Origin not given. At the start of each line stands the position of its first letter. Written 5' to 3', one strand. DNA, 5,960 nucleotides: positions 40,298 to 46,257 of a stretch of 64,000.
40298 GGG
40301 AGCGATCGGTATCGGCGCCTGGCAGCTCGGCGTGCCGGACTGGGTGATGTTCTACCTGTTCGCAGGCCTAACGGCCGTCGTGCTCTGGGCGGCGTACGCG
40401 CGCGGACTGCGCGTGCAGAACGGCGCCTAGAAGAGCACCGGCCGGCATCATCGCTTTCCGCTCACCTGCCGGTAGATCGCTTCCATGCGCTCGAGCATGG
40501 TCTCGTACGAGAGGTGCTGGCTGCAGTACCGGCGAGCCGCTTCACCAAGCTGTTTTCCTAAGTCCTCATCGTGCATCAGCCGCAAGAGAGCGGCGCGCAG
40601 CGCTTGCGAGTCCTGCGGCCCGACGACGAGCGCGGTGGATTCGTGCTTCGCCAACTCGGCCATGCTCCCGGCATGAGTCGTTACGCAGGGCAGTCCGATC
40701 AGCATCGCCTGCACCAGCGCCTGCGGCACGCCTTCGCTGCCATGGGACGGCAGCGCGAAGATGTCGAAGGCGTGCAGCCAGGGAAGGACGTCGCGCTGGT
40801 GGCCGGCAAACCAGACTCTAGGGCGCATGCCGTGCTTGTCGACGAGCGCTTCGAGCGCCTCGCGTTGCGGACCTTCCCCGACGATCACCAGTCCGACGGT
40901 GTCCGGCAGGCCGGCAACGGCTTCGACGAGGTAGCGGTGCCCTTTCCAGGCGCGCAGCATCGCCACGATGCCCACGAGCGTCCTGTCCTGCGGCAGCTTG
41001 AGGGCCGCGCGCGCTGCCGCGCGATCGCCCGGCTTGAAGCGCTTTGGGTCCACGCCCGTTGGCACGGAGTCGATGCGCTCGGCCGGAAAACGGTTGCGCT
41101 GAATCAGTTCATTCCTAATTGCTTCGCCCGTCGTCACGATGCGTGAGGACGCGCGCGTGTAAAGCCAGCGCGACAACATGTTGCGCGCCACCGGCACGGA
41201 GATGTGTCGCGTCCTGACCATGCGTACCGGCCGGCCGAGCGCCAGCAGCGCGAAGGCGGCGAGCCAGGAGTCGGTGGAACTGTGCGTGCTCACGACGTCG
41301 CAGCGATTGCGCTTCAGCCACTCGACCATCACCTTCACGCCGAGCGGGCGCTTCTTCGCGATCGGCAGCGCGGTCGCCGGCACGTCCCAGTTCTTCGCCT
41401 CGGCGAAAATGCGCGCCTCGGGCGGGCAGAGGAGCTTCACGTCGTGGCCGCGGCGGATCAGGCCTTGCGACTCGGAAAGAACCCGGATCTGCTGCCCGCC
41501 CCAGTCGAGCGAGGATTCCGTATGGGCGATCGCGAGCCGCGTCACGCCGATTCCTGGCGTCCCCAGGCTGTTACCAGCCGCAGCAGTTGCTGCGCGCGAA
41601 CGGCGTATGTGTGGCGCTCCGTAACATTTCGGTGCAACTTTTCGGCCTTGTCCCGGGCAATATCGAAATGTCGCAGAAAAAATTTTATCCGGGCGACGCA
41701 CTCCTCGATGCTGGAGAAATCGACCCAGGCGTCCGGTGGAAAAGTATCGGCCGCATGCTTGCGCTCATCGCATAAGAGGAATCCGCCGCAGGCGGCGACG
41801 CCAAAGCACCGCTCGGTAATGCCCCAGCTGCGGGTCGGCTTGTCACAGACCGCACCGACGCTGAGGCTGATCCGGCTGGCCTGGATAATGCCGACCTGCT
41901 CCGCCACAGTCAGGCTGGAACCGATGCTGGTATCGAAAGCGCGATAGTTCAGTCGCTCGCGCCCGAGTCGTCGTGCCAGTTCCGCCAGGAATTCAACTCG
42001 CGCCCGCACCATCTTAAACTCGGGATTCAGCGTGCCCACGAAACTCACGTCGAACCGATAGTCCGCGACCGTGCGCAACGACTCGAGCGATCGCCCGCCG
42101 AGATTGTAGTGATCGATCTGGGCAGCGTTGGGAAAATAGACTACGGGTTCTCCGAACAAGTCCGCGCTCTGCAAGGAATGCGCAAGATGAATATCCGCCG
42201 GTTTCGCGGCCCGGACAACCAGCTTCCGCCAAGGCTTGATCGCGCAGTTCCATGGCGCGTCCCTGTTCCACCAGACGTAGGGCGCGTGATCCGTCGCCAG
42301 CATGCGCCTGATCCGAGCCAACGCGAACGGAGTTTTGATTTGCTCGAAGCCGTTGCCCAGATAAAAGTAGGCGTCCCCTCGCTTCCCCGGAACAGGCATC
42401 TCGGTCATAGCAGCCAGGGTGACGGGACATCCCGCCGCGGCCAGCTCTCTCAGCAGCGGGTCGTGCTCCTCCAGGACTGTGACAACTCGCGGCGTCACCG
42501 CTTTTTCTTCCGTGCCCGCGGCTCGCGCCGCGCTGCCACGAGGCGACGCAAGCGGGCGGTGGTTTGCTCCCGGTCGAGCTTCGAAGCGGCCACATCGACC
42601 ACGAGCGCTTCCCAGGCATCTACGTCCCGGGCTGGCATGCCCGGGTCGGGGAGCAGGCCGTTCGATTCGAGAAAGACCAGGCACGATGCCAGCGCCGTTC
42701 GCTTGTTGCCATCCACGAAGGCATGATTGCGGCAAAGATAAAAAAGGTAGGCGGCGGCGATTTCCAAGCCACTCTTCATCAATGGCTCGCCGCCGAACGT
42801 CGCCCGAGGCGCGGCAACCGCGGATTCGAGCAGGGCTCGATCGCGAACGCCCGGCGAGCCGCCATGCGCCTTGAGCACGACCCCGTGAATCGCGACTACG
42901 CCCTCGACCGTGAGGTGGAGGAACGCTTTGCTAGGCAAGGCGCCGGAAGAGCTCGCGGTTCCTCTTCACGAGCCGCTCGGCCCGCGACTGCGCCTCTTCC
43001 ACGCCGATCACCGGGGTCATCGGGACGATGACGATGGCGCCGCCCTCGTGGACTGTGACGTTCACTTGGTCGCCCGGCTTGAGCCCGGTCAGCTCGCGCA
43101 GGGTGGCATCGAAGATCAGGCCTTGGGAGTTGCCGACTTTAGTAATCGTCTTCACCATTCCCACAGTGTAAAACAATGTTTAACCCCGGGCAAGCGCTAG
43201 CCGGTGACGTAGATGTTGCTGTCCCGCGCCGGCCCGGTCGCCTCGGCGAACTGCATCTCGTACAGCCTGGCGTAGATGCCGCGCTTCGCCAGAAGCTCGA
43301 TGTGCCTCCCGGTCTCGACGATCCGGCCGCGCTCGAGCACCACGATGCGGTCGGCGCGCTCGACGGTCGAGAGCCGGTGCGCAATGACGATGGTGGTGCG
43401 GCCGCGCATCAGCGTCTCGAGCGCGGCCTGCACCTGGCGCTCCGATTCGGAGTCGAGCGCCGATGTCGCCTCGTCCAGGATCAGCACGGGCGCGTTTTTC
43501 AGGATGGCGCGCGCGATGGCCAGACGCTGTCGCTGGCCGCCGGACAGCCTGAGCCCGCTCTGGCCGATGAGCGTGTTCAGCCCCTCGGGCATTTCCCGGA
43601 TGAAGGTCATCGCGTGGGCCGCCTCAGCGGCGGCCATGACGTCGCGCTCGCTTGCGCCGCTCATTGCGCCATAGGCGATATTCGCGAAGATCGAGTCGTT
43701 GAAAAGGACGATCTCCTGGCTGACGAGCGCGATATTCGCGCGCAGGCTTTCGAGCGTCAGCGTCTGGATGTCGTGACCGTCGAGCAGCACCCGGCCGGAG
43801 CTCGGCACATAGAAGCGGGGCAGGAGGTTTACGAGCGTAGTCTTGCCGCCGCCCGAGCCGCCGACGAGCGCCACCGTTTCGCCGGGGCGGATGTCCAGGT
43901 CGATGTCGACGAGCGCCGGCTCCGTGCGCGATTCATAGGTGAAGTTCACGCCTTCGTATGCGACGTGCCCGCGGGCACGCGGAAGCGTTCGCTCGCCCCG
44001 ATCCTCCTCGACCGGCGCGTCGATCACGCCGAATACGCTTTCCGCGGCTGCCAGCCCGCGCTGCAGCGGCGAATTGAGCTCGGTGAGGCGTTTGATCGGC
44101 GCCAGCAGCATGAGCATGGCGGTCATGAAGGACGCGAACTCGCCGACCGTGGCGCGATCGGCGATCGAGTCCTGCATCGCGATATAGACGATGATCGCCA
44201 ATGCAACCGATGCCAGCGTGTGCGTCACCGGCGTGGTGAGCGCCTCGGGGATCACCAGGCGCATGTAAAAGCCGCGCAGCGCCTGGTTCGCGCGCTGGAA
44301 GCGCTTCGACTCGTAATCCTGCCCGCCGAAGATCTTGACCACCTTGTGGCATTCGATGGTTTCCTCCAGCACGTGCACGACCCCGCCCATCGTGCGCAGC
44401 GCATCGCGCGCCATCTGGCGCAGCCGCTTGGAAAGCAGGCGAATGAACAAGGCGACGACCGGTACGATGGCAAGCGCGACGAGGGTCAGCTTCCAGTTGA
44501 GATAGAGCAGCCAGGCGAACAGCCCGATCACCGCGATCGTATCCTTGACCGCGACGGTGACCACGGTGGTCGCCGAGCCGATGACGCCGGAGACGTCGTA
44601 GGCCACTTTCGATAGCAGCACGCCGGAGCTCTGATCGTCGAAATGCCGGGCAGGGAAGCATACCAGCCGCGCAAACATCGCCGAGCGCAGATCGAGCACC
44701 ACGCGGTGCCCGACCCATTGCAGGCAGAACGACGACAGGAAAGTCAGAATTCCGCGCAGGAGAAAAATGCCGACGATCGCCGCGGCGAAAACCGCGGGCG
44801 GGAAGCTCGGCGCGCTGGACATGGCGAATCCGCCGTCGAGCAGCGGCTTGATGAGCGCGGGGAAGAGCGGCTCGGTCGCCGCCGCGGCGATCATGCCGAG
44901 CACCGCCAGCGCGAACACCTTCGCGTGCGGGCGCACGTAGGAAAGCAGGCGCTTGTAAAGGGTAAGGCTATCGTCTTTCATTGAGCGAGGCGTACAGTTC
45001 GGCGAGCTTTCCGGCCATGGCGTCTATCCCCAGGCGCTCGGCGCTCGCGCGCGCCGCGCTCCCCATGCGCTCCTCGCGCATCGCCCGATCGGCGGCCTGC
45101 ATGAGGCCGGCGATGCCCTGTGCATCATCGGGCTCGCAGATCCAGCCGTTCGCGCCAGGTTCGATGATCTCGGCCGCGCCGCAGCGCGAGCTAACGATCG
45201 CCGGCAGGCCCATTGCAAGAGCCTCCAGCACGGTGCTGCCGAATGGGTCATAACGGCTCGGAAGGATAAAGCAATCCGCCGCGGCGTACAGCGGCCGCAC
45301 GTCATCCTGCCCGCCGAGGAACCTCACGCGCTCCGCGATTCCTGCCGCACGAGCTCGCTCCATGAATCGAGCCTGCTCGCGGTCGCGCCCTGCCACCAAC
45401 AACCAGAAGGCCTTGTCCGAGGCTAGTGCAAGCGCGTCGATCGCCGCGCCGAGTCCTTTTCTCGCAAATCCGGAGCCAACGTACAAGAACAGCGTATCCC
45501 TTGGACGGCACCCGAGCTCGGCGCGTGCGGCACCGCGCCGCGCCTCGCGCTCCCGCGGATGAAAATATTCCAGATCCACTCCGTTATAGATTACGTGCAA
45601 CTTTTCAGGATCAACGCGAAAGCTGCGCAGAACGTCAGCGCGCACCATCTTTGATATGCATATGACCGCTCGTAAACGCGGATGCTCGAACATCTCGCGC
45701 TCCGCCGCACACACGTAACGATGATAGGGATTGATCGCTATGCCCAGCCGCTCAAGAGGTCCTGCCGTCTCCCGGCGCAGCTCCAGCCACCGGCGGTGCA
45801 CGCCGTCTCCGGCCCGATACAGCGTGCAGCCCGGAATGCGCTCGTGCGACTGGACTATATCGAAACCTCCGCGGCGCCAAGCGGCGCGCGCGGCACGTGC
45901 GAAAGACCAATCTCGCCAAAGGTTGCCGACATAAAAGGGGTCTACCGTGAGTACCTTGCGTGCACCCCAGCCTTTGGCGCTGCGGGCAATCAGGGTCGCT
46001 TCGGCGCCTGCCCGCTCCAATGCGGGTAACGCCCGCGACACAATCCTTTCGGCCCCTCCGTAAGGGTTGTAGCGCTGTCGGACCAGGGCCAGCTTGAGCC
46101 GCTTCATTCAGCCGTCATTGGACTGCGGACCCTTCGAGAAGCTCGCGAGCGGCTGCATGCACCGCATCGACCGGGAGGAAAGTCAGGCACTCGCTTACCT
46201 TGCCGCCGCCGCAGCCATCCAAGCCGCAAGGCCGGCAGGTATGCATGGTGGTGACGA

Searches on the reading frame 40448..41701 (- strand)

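Call 26: search_protein_families(library=pfam, proteins=[window:40448-41701:-], max_evalue=0.001)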
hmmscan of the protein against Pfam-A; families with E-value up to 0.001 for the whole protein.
window:40448-41701:- (417 aa): 4 families
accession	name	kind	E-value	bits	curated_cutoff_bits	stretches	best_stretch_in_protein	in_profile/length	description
PF00534.26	Glycos_transf_1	-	3.4e-30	105.3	26.4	1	227-391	2-171/172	Glycosyl transferases group 1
PF13692.12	Glyco_trans_1_4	-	1.1e-29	104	27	1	242-378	3-142/142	Glycosyl transferases group 1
PF13439.12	Glyco_transf_4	-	1.2e-23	84.5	28.5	1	67-221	1-170/170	Glycosyltransferase Family 4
PF13579.12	Glyco_trans_4_4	-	1.7e-13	51.6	29.7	1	68-216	1-158/158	Glycosyl transferase 4-like domain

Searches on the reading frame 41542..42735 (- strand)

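Call 26: search_protein_families(library=pfam, proteins=[window:41542-42735:-], max_evalue=0.001)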
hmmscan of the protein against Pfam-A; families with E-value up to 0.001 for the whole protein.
window:41542-42735:- (397 aa): 1 family
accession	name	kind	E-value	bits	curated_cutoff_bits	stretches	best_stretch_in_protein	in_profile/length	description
PF13524.12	Glyco_trans_1_2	-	5.2e-18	65.8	25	1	259-385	22-143/144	Glycosyl transferase-like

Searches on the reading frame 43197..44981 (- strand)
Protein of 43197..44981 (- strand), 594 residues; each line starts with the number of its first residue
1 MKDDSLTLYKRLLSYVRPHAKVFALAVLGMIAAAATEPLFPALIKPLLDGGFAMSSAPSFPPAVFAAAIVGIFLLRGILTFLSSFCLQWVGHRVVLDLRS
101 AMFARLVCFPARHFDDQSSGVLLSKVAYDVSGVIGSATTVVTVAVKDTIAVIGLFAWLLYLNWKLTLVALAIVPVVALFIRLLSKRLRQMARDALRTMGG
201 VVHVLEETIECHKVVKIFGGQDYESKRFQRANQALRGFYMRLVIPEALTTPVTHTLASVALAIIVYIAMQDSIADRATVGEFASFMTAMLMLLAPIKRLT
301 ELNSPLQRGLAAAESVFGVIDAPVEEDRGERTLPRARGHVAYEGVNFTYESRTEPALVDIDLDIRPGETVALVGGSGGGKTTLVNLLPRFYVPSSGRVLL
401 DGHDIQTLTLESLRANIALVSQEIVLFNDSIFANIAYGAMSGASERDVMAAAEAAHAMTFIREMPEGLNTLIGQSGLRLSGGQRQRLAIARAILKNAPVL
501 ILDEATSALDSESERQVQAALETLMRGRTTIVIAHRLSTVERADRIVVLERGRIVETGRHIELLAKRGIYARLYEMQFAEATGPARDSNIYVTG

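Call 26: search_protein_families(library=pfam, proteins=[window:43197-44981:-], max_evalue=0.001)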
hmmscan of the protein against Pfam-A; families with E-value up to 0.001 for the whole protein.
window:43197-44981:- (594 aa): 4 families
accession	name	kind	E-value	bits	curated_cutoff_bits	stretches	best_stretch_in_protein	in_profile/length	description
PF00664.28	ABC_membrane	-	1.4e-48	166.4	28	1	25-295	3-273/274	ABC transporter transmembrane region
PF00005.33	ABC_tran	-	1.8e-32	113.3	25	1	359-507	3-137/137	ABC transporter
PF02463.25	SMC_N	-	1.5e-07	31.5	40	1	422-549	135-211/220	RecF/RecN/SMC N terminal domain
PF13191.12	AAA_16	-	5.9e-05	24.1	32.6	1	366-526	24-161/167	AAA ATPase domain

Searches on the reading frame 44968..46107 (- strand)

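Call 26: search_protein_families(library=pfam, proteins=[window:44968-46107:-], max_evalue=0.001)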
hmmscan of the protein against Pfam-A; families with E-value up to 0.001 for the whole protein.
window:44968-46107:- (379 aa): 5 families
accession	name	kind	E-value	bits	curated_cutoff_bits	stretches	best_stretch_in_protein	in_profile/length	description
PF00534.26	Glycos_transf_1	-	4e-33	114.8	26.4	1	195-338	6-154/172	Glycosyl transferases group 1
PF13692.12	Glyco_trans_1_4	-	1.8e-28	100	27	1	206-334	3-134/142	Glycosyl transferases group 1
PF13439.12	Glyco_transf_4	-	7.4e-22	78.6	28.5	1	16-180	1-169/170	Glycosyltransferase Family 4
PF20706.3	GT4-conflict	-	9.2e-12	45.1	26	1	201-352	194-351/385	Family 4 Glycosyltransferase in conflict systems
PF13579.12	Glyco_trans_4_4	-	5.9e-09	36.9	29.7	1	17-176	1-158/158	Glycosyl transferase 4-like domain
